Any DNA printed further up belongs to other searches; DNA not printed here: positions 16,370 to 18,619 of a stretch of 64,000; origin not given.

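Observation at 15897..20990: DUF1254/DUF1214 - P450 - DUF3604 lipoprotein - NTF2 operon joined by three ATGA overlaps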

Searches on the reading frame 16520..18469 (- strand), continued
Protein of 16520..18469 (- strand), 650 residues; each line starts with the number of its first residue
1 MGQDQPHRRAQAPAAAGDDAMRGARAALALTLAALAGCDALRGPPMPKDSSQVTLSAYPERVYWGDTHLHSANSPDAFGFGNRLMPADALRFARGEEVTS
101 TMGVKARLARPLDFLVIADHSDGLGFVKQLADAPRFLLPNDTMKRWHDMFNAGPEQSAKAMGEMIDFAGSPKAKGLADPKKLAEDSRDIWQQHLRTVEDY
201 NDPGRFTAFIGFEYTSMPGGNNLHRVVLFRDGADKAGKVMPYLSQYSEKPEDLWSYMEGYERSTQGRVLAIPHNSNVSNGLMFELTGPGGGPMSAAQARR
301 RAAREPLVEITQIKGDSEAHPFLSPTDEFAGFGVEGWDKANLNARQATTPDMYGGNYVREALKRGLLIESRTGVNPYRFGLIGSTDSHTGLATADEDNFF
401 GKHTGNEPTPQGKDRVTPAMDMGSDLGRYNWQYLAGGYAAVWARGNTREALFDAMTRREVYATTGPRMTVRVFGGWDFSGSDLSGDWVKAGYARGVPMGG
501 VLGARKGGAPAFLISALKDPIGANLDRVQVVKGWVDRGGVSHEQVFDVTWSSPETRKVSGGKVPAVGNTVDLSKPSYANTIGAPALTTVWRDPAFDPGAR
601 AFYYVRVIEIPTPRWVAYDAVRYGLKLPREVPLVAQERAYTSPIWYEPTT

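Call 55: find_encoding_contigs(protein=P0033, flank=8000, max_places=1)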
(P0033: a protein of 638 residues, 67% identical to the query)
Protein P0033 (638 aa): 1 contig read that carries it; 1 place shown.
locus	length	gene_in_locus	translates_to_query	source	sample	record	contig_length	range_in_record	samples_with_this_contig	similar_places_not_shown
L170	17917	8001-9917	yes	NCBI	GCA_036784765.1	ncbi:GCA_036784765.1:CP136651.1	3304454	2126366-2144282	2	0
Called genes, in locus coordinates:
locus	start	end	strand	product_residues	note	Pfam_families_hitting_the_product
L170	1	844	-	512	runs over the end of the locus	PF00070:Pyr_redox (faint), PF00743:FMO-like, PF01266:DAO (weak), PF07992:Pyr_redox_2, PF13450:NAD_binding_8, PF13738:Pyr_redox_3, PF13434:Lys_Orn_oxgnase (weak)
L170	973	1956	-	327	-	PF03446:NAD_binding_2, PF00393:6PGD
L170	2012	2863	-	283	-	PF06629:MipA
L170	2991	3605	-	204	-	PF10755:DUF2585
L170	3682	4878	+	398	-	PF05834:Lycopene_cycl, PF13450:NAD_binding_8 (faint)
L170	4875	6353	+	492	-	PF01266:DAO (faint), PF01593:Amino_oxidase, PF13450:NAD_binding_8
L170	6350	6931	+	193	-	PF18306:LDcluster4, PF03641:Lysine_decarbox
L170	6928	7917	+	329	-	PF00494:SQS_PSY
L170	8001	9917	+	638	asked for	PF12228:DUF3604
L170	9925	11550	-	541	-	PF03958:Secretin_N (weak), PF00263:Secretin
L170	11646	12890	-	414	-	-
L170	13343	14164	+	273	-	PF01292:Ni_hydr_CYTB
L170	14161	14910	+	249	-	PF00174:Oxidored_molyb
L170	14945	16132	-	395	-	PF00108:Thiolase_N, PF00109:ketoacyl-synt (weak), PF02803:Thiolase_C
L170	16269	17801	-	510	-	PF01039:Carboxyl_trans, PF03255:ACCA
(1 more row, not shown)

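Call 87: search_protein_families(library=pfam, proteins=[window:16520-18409:-, L004:9224-10813:+, L003:12549-14639:+], max_evalue=5)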
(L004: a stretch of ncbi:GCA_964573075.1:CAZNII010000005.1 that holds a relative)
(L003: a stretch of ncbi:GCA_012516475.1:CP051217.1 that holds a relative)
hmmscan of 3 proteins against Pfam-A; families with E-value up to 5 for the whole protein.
window:16520-18409:- (630 aa): 2 families
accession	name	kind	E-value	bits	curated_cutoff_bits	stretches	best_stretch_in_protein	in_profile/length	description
PF12228.14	DUF3604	-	1.2e-238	793.9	20.4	1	39-628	3-591/591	Protein of unknown function (DUF3604)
PF20898.2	P_T4SS_TraN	-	0.033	14.9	27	1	7-30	4-27/59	P-type Type IV secretion system, TraN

L004:9224-10813:+ (530 aa): 2 families
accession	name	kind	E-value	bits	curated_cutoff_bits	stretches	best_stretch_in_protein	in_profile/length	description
PF07494.17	Reg_prop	-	0.027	15.1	20.4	1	499-518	4-23/24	Two component regulator propeller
PF07179.17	SseB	-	0.15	12.7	21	1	353-382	46-73/124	SseB protein N-terminal domain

L003:12549-14639:+ (697 aa): 1 family
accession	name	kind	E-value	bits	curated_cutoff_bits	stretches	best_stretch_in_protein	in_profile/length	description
PF12228.14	DUF3604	-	1.3e-130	437.1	20.4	2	80-604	3-494/591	Protein of unknown function (DUF3604)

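Call 88: search_solved_structures(query=A1, max_evalue=10, show_alignments=3)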
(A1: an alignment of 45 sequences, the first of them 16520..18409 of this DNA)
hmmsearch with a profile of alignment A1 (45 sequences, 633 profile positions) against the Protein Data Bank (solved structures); distinct sequences matched with E-value up to 10: 5.
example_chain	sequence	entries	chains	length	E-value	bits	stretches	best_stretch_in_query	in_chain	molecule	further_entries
9raq_A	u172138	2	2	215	2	9.9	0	335-359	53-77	TRP_F43W/E39L | [(sulfaNHC)Au].TRP_F43W/E39L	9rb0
9h3c_A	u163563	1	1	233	2.4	9.6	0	333-359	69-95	De novo designed tandem repeat protein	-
8s6p_A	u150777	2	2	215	2.5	9.5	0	335-359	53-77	TRP_18 F116W (R0) | TRP_18 F116W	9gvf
9h10_A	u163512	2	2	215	2.6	9.5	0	335-359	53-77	[(sulfaNHC)Au].TRP_18 | Tandem-repeat protein (TRP)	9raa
9rar_A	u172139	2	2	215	2.6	9.4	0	336-359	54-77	TRP_F43W | [(sulfaNHC)Au].TRP_F43W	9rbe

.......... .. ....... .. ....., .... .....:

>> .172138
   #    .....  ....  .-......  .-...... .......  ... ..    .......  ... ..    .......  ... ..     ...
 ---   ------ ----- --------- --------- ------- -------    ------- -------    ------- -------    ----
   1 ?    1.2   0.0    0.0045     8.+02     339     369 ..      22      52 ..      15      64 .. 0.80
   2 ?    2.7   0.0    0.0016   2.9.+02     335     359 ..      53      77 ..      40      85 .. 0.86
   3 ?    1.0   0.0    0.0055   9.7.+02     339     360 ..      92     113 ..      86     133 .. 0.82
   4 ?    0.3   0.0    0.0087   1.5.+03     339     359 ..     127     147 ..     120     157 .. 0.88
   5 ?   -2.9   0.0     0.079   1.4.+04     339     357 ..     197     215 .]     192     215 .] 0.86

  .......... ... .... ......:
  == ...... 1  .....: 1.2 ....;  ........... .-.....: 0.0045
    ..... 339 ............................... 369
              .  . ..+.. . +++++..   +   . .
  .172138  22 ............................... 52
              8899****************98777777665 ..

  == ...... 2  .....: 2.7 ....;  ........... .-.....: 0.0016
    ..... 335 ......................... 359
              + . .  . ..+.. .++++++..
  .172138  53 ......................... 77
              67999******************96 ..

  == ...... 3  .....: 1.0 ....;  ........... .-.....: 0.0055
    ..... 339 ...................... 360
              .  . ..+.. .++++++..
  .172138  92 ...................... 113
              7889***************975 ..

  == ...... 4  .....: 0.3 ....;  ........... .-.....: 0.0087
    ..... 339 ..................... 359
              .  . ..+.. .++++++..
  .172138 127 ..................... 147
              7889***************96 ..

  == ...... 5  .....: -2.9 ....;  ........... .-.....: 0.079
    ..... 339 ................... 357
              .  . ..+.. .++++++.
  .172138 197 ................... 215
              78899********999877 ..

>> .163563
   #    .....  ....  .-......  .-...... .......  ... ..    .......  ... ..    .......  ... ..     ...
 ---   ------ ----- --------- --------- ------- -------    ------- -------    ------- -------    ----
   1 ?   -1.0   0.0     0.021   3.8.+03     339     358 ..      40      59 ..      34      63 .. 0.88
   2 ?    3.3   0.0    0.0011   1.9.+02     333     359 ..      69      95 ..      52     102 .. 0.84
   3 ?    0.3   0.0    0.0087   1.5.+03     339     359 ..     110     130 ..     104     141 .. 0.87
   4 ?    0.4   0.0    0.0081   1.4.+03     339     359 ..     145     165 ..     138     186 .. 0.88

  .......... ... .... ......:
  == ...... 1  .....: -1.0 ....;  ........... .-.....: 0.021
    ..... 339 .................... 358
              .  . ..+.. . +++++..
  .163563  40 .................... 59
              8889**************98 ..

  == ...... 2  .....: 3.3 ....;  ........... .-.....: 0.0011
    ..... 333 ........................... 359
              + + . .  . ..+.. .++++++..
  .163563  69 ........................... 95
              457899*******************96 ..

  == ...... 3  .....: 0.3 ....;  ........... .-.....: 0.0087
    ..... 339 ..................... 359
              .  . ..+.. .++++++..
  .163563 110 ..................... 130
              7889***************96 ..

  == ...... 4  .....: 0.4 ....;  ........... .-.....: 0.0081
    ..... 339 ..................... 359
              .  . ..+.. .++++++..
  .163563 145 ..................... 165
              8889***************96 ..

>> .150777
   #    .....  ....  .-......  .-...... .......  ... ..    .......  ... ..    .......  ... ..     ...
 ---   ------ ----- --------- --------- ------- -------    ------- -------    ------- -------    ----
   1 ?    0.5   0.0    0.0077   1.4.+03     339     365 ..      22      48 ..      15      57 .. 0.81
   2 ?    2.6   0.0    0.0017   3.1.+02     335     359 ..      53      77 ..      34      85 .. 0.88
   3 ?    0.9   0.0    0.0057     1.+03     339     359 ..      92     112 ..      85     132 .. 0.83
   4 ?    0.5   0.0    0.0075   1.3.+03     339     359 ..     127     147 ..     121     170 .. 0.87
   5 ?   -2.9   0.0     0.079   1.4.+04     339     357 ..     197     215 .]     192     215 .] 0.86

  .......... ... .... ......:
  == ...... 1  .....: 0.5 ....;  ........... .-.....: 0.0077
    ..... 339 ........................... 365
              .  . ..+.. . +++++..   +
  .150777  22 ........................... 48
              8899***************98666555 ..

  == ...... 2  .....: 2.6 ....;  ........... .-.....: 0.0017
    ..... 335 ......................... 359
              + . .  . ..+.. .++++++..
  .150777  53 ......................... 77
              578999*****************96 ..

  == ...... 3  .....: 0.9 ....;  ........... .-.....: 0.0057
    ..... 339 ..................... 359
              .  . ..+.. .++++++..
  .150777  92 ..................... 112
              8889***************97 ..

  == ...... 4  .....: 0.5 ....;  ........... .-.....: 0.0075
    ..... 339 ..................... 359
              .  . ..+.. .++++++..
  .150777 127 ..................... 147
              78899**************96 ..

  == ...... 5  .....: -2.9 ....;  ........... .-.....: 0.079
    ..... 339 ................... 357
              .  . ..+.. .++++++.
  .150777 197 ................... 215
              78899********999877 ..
